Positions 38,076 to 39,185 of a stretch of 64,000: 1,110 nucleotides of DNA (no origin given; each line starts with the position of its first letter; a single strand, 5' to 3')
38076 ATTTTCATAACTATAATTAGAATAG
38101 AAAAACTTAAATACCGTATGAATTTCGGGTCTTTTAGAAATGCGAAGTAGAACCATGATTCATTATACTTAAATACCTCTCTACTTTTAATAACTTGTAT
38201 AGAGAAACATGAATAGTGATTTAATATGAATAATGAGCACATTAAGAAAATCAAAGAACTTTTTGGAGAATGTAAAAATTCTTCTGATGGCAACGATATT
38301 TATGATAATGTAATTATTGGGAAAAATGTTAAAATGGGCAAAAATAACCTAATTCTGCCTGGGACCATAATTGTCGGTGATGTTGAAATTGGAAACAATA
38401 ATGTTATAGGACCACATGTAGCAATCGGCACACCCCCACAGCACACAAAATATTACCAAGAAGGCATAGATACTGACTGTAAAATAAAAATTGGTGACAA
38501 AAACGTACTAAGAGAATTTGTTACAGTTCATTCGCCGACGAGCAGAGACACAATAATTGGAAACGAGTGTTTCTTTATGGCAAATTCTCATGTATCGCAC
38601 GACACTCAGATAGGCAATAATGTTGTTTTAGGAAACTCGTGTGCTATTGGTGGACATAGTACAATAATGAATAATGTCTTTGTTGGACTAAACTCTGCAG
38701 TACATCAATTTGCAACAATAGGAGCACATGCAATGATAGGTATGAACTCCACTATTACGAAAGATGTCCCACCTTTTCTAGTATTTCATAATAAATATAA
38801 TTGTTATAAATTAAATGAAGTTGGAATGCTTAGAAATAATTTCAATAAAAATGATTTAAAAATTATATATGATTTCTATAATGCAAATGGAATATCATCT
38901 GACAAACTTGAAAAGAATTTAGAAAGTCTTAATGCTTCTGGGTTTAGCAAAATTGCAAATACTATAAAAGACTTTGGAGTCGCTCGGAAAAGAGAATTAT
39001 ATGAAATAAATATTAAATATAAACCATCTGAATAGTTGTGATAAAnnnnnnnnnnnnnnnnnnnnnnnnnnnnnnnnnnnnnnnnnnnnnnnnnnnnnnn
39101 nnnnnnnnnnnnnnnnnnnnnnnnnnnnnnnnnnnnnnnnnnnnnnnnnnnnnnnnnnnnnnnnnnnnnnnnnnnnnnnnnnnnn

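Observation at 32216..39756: Bacterial lipid-A-style acylation kit in an archaeon: LpxA-like, FabG-like, ceramidase-like amidase and acyl-CoA synthetase next to a 3-amino-sugar cassette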

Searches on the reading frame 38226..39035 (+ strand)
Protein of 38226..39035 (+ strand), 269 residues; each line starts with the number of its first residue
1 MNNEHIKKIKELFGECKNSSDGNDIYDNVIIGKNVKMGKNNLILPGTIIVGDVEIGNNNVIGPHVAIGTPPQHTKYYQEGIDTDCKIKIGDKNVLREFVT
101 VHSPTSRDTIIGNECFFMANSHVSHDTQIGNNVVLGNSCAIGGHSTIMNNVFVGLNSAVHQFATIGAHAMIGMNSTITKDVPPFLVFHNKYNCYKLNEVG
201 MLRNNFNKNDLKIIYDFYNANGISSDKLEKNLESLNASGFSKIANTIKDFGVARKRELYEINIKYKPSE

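Call 3: search_protein_families(library=pfam, proteins=[window:38226-39035:+], max_evalue=0.01)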
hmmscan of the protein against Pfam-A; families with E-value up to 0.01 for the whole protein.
window:38226-39035:+ (269 aa): 4 families
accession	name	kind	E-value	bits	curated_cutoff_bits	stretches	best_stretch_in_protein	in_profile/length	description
PF00132.30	Hexapep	-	2.1e-25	87.7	27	3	108-143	1-36/36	Bacterial transferase hexapeptide (six repeats)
PF25084.1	LbH_EIF2B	-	5.3e-09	36.5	54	1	89-176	18-104/105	EIF2B subunit epsilon LbH domain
PF13720.11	Acetyltransf_11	-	1.4e-06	29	24.5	1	180-250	1-73/82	Udp N-acetylglucosamine O-acyltransferase; Domain 2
PF14602.12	Hexapep_2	-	5e-05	23.4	27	0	109-140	2-31/34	Hexapeptide repeat of succinyl-transferase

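Call 4: search_protein_families(library=ncbifam, proteins=[window:38226-39035:+], max_evalue=0.01)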
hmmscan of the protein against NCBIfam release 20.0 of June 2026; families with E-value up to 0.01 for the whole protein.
window:38226-39035:+ (269 aa): 43 families (the best 25 are shown)
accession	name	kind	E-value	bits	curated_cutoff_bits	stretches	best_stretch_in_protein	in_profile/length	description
NF003657.0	PRK05289.1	equivalog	1.6e-59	201.2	226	1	25-258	24-258/264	acyl-ACP--UDP-N-acetylglucosamine O-acyltransferase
TIGR01852.1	lipid_A_lpxA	equivalog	1.6e-54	184.9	231.05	1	28-238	22-232/254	acyl-ACP--UDP-N-acetylglucosamine O-acyltransferase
TIGR03570.1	NeuD_NnaD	subfamily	4.9e-23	81.8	160.8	2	106-183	115-192/202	NeuD/PglB/VioB family sugar acetyltransferase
TIGR01853.1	lipid_A_lpxD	equivalog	8.1e-16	57.9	242.5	2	20-68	108-156/325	UDP-3-O-(3-hydroxymyristoyl)glucosamine N-acyltransferase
NF002060.0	PRK00892.1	subfamily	2.4e-14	53.2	207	1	22-68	119-165/345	UDP-3-O-(3-hydroxymyristoyl)glucosamine N-acyltransferase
TIGR01173.1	glmU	equivalog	2.6e-10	39.7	366.85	2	119-184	365-431/452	bifunctional UDP-N-acetylglucosamine diphosphorylase/glucosamine-1-phosphate N-acetyltransferase GlmU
NF007240.0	PRK09677.1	equivalog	3.4e-10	39.7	243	1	27-63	129-165/192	putative lipopolysaccharide biosynthesis O-acetyl transferase WbbJ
NF010937.0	PRK14357.1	equivalog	4.2e-10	39.1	658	1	27-184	248-423/448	bifunctional UDP-N-acetylglucosamine diphosphorylase/glucosamine-1-phosphate N-acetyltransferase GlmU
NF010935.0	PRK14355.1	equivalog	7.6e-10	38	718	1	28-183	262-436/459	bifunctional UDP-N-acetylglucosamine diphosphorylase/glucosamine-1-phosphate N-acetyltransferase GlmU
NF000020.1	stregram_VatE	exception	7.7e-10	38.7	450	1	142-187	113-158/214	streptogramin A O-acetyltransferase Vat(E)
NF010934.1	PRK14354.1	equivalog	8.5e-10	37.7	450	1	27-182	255-428/447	bifunctional UDP-N-acetylglucosamine diphosphorylase/glucosamine-1-phosphate N-acetyltransferase GlmU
NF000490.1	chloram_CatB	equivalog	8.2e-09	35.1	350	1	142-243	108-201/210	type B chloramphenicol O-acetyltransferase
NF007076.0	PRK09527.1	equivalog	1.7e-08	34.1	347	1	146-213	133-199/203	galactoside O-acetyltransferase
NF000311.1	Vat_ABCDEFH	equivalog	2.5e-08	33.7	300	1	141-188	107-154/201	Vat family streptogramin A O-acetyltransferase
NF041874.1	EPS_EpsC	equivalog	2e-07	30.9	150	1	124-183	85-152/168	serine O-acetyltransferase EpsC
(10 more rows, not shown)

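Call 8: find_homologous_proteins(query=window:38226-39035:+, max_evalue=0.00001)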
Query window:38226-39035:+ (269 aa): 1384 proteins with E <= 0.00001 among 2193 candidates; the best 120 are listed.
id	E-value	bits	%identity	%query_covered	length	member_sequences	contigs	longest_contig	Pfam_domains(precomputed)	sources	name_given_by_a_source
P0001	4.6e-176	602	100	100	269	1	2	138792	PF00132.31,PF25087.2,PF25084.2,PF13720.12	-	-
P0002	1.2e-80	289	55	95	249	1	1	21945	PF00132.31,PF25087.2,PF25084.2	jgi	-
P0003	1.1e-67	246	56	75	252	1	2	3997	PF00132.31,PF25087.2,PF25084.2,PF13720.12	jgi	-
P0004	1.0e-66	243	49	87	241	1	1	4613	PF00132.31,PF25087.2,PF25084.2,PF13720.12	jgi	jgi:UDP-N-acetylglucosamine acyltransferase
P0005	1.8e-49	187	49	74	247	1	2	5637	PF00132.31,PF25087.2,PF25084.2,PF13720.12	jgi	jgi:UDP-N-acetylglucosamine acyltransferase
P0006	1.7e-44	170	39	87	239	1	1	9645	PF00132.31,PF25087.2,PF25084.2,PF13720.12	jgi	jgi:UDP-N-acetylglucosamine acyltransferase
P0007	4.8e-42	162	43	74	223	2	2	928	PF00132.31,PF25087.2,PF25084.2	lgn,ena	-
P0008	1.7e-40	157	43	81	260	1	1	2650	PF00132.31,PF25087.2,PF25084.2,PF13720.12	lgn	-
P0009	1.1e-39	155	45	68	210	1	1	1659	PF00132.31,PF25087.2,PF25084.2,PF13720.12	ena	-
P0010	3.2e-39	153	44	67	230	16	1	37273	PF00132.31,PF25087.2,PF25084.2,PF13720.12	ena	-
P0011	4.1e-39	153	42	74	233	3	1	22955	PF00132.31,PF25087.2,PF25084.2,PF13720.12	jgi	jgi:UDP-N-acetylglucosamine acyltransferase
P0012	4.9e-39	152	39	73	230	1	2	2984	PF00132.31,PF25087.2,PF25084.2,PF13720.12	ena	-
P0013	5.2e-38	149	38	79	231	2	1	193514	PF00132.31,PF25087.2,PF25084.2,PF13720.12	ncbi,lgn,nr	ncbi:MAG: hypothetical protein M9952_13025 [Microthrixaceae bacterium]|nr:hypothetical protein [Micr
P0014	5.9e-37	146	41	71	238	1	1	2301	PF00132.31,PF25087.2,PF25084.2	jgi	jgi:UDP-N-acetylglucosamine acyltransferase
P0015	7.1e-37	145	40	78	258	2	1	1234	PF14602.13,PF00132.31,PF25087.2,PF25084.2,PF13720.12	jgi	-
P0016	2.5e-36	144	47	71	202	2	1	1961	PF00132.31,PF25087.2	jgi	jgi:UDP-N-acetylglucosamine acyltransferase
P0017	3.5e-36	143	40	77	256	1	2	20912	PF00132.31,PF25087.2,PF25084.2,PF13720.12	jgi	jgi:UDP-N-acetylglucosamine acyltransferase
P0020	9.1e-36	142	39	87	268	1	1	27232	PF00132.31,PF25087.2,PF25084.2,PF13720.12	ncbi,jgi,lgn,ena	-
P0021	1.2e-35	141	44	73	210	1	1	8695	PF00132.31,PF25087.2,PF25084.2,PF13720.12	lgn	-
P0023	2.1e-35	141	38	73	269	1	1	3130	PF00132.31,PF25087.2,PF25084.2,PF13720.12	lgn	-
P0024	3.1e-35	140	38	77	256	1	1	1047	PF00132.31,PF25087.2,PF25084.2,PF13720.12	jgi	jgi:UDP-N-acetylglucosamine acyltransferase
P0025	3.4e-35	140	38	77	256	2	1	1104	PF00132.31,PF25087.2,PF25084.2,PF13720.12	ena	-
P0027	6.1e-35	139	40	75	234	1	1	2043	PF00132.31,PF25087.2,PF13720.12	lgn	-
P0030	7.5e-35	139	37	80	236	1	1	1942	PF00132.31,PF25087.2,PF13720.12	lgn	-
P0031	1.3e-34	138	36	86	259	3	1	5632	PF00132.31,PF25087.2,PF25084.2,PF13720.12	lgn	-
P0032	1.4e-34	138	35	81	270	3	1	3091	PF00132.31,PF25087.2,PF13720.12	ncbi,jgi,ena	jgi:UDP-N-acetylglucosamine acyltransferase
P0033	1.9e-34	137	37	82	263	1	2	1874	PF00132.31,PF25087.2,PF25084.2,PF13720.12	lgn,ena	-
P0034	2.5e-34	137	36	75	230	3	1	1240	PF00132.31,PF25087.2,PF25084.2,PF13720.12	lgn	-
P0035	3.4e-34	137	36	80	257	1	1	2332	PF00132.31,PF25087.2,PF25084.2,PF13720.12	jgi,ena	-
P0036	3.5e-34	137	34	78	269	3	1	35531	PF00132.31,PF25087.2,PF25084.2,PF13720.12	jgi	-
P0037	3.6e-34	136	38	79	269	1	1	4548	PF00132.31,PF25087.2,PF25084.2,PF13720.12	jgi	jgi:UDP-N-acetylglucosamine acyltransferase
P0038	4.8e-34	136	38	75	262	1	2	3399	PF00132.31,PF25087.2,PF13720.12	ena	-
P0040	5.5e-34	136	39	67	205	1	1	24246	PF00132.31,PF25087.2,PF25084.2,PF13720.12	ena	-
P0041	6.0e-34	136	39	75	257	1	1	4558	PF00132.31,PF25087.2,PF25084.2,PF13720.12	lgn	-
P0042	6.3e-34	136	36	78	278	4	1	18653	PF00132.31,PF25087.2,PF25084.2,PF13720.12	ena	-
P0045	7.2e-34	135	37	83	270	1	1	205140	PF00132.31,PF25087.2,PF25084.2,PF13720.12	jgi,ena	jgi:UDP-N-acetylglucosamine acyltransferase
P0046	7.4e-34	135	34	88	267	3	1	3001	PF00132.31,PF25087.2,PF25084.2,PF13720.12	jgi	jgi:UDP-N-acetylglucosamine acyltransferase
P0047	7.5e-34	135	37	77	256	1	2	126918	PF00132.31,PF25087.2,PF25084.2,PF13720.12,PF21711.4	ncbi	-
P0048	7.6e-34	135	36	77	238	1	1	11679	PF00132.31,PF25087.2,PF25084.2,PF13720.12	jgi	jgi:UDP-N-acetylglucosamine acyltransferase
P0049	1.2e-33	135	35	84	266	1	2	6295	PF00132.31,PF25087.2,PF25084.2,PF13720.12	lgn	-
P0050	1.2e-33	135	38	72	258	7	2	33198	PF00132.31,PF25087.2,PF25084.2,PF13720.12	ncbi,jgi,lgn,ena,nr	ncbi:MAG: acyl-ACP--UDP-N-acetylglucosamine O-acyltransferase [Ignavibacteriales bacterium]|nr:MAG: 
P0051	1.4e-33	135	34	88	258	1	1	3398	PF00132.31,PF25087.2,PF25084.2,PF13720.12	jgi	jgi:UDP-N-acetylglucosamine acyltransferase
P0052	1.6e-33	134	41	70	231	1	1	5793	PF00132.31,PF25087.2,PF25084.2,PF13720.12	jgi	jgi:UDP-N-acetylglucosamine acyltransferase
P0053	2.1e-33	134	36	72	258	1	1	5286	PF00132.31,PF25087.2,PF25084.2,PF13720.12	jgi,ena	-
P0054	2.4e-33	134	41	70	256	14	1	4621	PF00132.31,PF25087.2,PF25084.2,PF13720.12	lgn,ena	-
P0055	2.5e-33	134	41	69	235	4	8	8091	PF00132.31,PF25087.2,PF25084.2,PF13720.12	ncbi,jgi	jgi:UDP-N-acetylglucosamine acyltransferase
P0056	3.0e-33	133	36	87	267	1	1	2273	PF00132.31,PF25087.2,PF25084.2,PF13720.12,PF21711.4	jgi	jgi:UDP-N-acetylglucosamine acyltransferase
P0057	3.1e-33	133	38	71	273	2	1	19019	PF00132.31,PF25087.2,PF25084.2,PF13720.12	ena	-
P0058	3.7e-33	133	36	76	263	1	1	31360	PF00132.31,PF25087.2,PF25084.2,PF13720.12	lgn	-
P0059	3.8e-33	133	36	78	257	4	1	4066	PF00132.31,PF25087.2,PF25084.2,PF13720.12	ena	-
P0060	4.0e-33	133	38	73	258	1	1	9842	PF00132.31,PF25087.2,PF25084.2,PF24894.2,PF13720.12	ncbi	-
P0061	4.2e-33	133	39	74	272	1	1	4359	PF00132.31,PF25087.2,PF25084.2,PF13720.12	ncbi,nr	ncbi:MAG: acyl-ACP--UDP-N-acetylglucosamine O-acyltransferase [Rickettsia endosymbiont of Bryobia gr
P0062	4.3e-33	133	37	79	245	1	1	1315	PF00132.31,PF25087.2,PF25084.2,PF13720.12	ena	-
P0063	4.5e-33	133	34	83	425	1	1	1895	PF22818.3,PF07977.20,PF00132.31,PF22817.3,PF25087.2,PF25084.2,PF13720.12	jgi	jgi:UDP-N-acetylglucosamine acyltransferase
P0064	4.5e-33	133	40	72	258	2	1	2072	PF00132.31,PF25087.2,PF25084.2,PF13720.12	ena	-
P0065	5.1e-33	133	38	84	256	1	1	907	PF00132.31,PF25087.2,PF25084.2,PF13720.12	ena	-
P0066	5.5e-33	133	38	77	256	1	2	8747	PF00132.31,PF25087.2,PF25084.2,PF13720.12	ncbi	-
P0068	7.3e-33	132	37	73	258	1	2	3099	PF00132.31,PF25087.2,PF25084.2,PF13720.12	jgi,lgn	jgi:UDP-N-acetylglucosamine acyltransferase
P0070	7.5e-33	132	38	72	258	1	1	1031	PF00132.31,PF25087.2,PF25084.2,PF13720.12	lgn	-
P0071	7.8e-33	132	38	79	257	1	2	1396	PF00132.31,PF25087.2,PF25084.2,PF13720.12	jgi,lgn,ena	-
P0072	8.3e-33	132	37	78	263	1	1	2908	PF00132.31,PF25087.2,PF25084.2,PF13720.12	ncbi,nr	ncbi:MAG: acyl-ACP--UDP-N-acetylglucosamine O-acyltransferase [Nitrospirae bacterium]|nr:MAG: acyl-A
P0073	8.4e-33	132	35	82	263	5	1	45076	PF00132.31,PF25087.2,PF25084.2,PF13720.12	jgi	-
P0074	8.8e-33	132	36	80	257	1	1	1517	PF00132.31,PF25087.2,PF25084.2,PF13720.12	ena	-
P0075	9.7e-33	132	36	77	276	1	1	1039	PF00132.31,PF25087.2,PF25084.2,PF13720.12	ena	-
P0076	9.8e-33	132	33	79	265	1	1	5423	PF00132.31,PF25087.2,PF25084.2,PF13720.12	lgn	-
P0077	1.0e-32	132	36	77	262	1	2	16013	PF00132.31,PF25087.2,PF25084.2,PF13720.12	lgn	-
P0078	1.1e-32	132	37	80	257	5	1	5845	PF00132.31,PF25087.2,PF25084.2,PF13720.12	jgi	jgi:UDP-N-acetylglucosamine acyltransferase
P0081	1.6e-32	131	32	89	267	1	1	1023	PF00132.31,PF25087.2,PF25084.2,PF13720.12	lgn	-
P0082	1.8e-32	131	38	72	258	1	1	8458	PF00132.31,PF25087.2,PF25084.2,PF13720.12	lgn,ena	-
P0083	1.8e-32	131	37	73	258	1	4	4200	PF00132.31,PF25087.2,PF25084.2,PF13720.12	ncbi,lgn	-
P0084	1.8e-32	131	33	84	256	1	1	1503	PF00132.31,PF25087.2,PF25084.2,PF13720.12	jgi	-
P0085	1.9e-32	131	36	72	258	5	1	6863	PF00132.31,PF25087.2,PF25084.2,PF13720.12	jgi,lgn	-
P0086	2.0e-32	131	37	77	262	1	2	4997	PF00132.31,PF25087.2,PF25084.2,PF13720.12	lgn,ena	-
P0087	2.6e-32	130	41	71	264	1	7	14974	PF00132.31,PF25087.2,PF25084.2,PF13720.12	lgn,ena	-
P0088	2.8e-32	130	34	79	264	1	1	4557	PF00132.31,PF25087.2,PF25084.2,PF13720.12,PF21711.4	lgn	-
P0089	3.1e-32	130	34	79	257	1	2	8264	PF00132.31,PF25087.2,PF25084.2,PF13720.12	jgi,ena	jgi:UDP-N-acetylglucosamine acyltransferase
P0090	3.3e-32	130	37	72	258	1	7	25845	PF00132.31,PF25087.2,PF25084.2,PF13720.12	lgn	-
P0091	3.3e-32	130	34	81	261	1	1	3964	PF00132.31,PF25087.2,PF25084.2,PF13720.12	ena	-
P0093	3.5e-32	130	36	80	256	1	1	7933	PF00132.31,PF25087.2,PF25084.2,PF13720.12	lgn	-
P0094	3.8e-32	130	37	77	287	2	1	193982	PF00132.31,PF25087.2,PF25247.2,PF25084.2,PF13720.12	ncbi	ncbi:MAG: acyl-ACP--UDP-N-acetylglucosamine O-acyltransferase [Candidatus Margulisiibacteriota bacte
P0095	3.9e-32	130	37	81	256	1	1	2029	PF00132.31,PF25087.2,PF25084.2,PF13720.12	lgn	-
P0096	3.9e-32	130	38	81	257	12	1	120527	PF00132.31,PF25087.2,PF25084.2,PF13720.12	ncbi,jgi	-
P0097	4.0e-32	130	36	78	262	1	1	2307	PF00132.31,PF25087.2,PF25084.2,PF13720.12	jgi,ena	-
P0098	4.3e-32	130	36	75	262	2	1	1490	PF00132.31,PF25087.2,PF25084.2,PF13720.12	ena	-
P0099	5.0e-32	129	36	70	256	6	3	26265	PF00132.31,PF25087.2,PF13720.12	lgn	-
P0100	5.3e-32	129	34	79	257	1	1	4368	PF00132.31,PF25087.2,PF25084.2,PF13720.12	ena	-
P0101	6.6e-32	129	39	70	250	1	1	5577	PF00132.31,PF25087.2,PF25084.2,PF13720.12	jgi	jgi:UDP-N-acetylglucosamine acyltransferase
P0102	7.5e-32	129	37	77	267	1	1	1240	PF00132.31,PF25087.2,PF25084.2,PF13720.12,PF21711.4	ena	-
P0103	7.8e-32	129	36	80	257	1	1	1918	PF00132.31,PF25087.2,PF25084.2,PF13720.12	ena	-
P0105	9.1e-32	129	33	84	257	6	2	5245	PF00132.31,PF25087.2,PF25084.2,PF13720.12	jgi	jgi:UDP-N-acetylglucosamine acyltransferase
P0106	9.7e-32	129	37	78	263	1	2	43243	PF00132.31,PF25087.2,PF25084.2,PF13720.12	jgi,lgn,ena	jgi:UDP-N-acetylglucosamine acyltransferase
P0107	1.0e-31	128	35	79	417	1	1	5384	PF22818.3,PF14602.13,PF07977.20,PF00132.31,PF25087.2,PF25084.2,PF13720.12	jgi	jgi:UDP-N-acetylglucosamine acyltransferase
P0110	1.2e-31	128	35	79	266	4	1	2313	PF00132.31,PF25087.2,PF25084.2,PF13720.12,PF21711.4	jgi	jgi:UDP-N-acetylglucosamine acyltransferase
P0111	1.2e-31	128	34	84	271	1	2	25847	PF00132.31,PF25087.2,PF25084.2,PF13720.12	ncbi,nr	ncbi:MAG: acyl-ACP--UDP-N-acetylglucosamine O-acyltransferase [Candidatus Omnitrophica bacterium]|nr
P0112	1.3e-31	128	38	77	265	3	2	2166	PF00132.31,PF25087.2,PF25084.2,PF13720.12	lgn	-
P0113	1.4e-31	128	34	81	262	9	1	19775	PF00132.31,PF25087.2,PF25084.2,PF13720.12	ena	-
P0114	1.4e-31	128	35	79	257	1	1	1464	PF00132.31,PF25087.2,PF25084.2,PF13720.12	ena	-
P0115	1.4e-31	128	35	71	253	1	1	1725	PF00132.31,PF25087.2,PF25084.2,PF13720.12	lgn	-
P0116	1.4e-31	128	36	75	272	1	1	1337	PF14602.13,PF00132.31,PF25087.2,PF25084.2,PF13720.12,PF21711.4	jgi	jgi:UDP-N-acetylglucosamine acyltransferase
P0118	1.6e-31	128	36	72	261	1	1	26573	PF00132.31,PF25087.2,PF25084.2,PF13720.12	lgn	-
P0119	1.7e-31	128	32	77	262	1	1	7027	PF00132.31,PF25087.2,PF25084.2,PF13720.12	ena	-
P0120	1.8e-31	128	35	77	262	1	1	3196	PF00132.31,PF25087.2,PF25084.2,PF13720.12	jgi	jgi:UDP-N-acetylglucosamine acyltransferase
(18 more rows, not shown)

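Call 9: find_encoding_contigs(protein=P0002, flank=10000, max_places=3)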
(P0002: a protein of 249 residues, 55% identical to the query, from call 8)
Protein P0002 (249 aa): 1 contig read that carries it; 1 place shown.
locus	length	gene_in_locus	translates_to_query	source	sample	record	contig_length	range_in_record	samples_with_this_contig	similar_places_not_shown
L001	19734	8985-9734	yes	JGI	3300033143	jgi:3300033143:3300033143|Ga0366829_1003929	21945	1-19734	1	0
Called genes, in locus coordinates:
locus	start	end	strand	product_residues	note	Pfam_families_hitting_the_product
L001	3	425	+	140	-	?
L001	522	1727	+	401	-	PF01210:NAD_Gly3P_dh_N (faint), PF03721:UDPG_MGDP_dh_N, PF00984:UDPG_MGDP_dh, PF03720:UDPG_MGDP_dh_C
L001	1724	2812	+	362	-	PF02350:Epimerase_2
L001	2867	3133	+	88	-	PF00106:adh_short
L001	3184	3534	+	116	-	PF00106:adh_short, PF13561:adh_short_C2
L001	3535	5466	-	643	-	PF16177:ACAS_N, PF00501:AMP-binding, PF13193:AMP-binding_C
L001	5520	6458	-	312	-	PF01408:GFO_IDH_MocA, PF02894:GFO_IDH_MocA_C, PF22725:GFO_IDH_MocA_C3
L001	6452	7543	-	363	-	PF01041:DegT_DnrJ_EryC1, PF01212:Beta_elim_lyase, PF01053:Cys_Met_Meta_PP (weak)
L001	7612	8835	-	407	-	PF04734:Ceramidase_alk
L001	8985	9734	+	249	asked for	PF25084:LbH_EIF2B (faint), PF25087:GMPPB_C (faint), PF00132:Hexapep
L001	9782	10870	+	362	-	PF13477:Glyco_trans_4_2, PF13439:Glyco_transf_4, PF13579:Glyco_trans_4_4, PF00534:Glycos_transf_1, PF13692:Glyco_trans_1_4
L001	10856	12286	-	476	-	PF01943:Polysacc_synt, PF13440:Polysacc_synt_3, PF03023:MurJ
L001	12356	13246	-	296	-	PF13450:NAD_binding_8 (faint)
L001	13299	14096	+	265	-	PF02355:SecD_SecF_C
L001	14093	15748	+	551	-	PF02355:SecD_SecF_C, PF03176:MMPL (weak)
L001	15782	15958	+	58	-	-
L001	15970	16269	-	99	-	PF01849:NAC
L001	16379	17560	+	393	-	PF01970:TctA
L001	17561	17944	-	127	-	-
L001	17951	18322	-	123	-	-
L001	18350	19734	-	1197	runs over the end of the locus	?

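Call 10: find_encoding_contigs(protein=P0006, flank=10000, max_places=3)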
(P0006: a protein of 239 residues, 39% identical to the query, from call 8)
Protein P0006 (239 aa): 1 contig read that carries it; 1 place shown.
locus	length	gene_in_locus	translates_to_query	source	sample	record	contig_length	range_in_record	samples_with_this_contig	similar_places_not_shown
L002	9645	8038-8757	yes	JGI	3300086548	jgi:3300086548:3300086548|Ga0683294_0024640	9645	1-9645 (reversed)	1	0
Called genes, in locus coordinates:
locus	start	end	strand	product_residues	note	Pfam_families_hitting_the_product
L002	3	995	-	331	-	?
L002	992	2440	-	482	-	PF04932:Wzy_C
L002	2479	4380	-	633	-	PF13727:CoA_binding_3 (faint), PF09314:DUF1972, PF13439:Glyco_transf_4 (weak)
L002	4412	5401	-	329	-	PF01408:GFO_IDH_MocA, PF22725:GFO_IDH_MocA_C3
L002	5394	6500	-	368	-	PF01041:DegT_DnrJ_EryC1, PF01212:Beta_elim_lyase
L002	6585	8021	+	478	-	PF01943:Polysacc_synt (weak), PF13440:Polysacc_synt_3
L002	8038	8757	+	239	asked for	PF00132:Hexapep (faint), PF25084:LbH_EIF2B (faint), PF25087:GMPPB_C (faint), PF13720:Acetyltransf_11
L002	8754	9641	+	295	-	PF00535:Glycos_transf_2, PF10111:Glyco_tranf_2_2 (faint), PF13641:Glyco_tranf_2_3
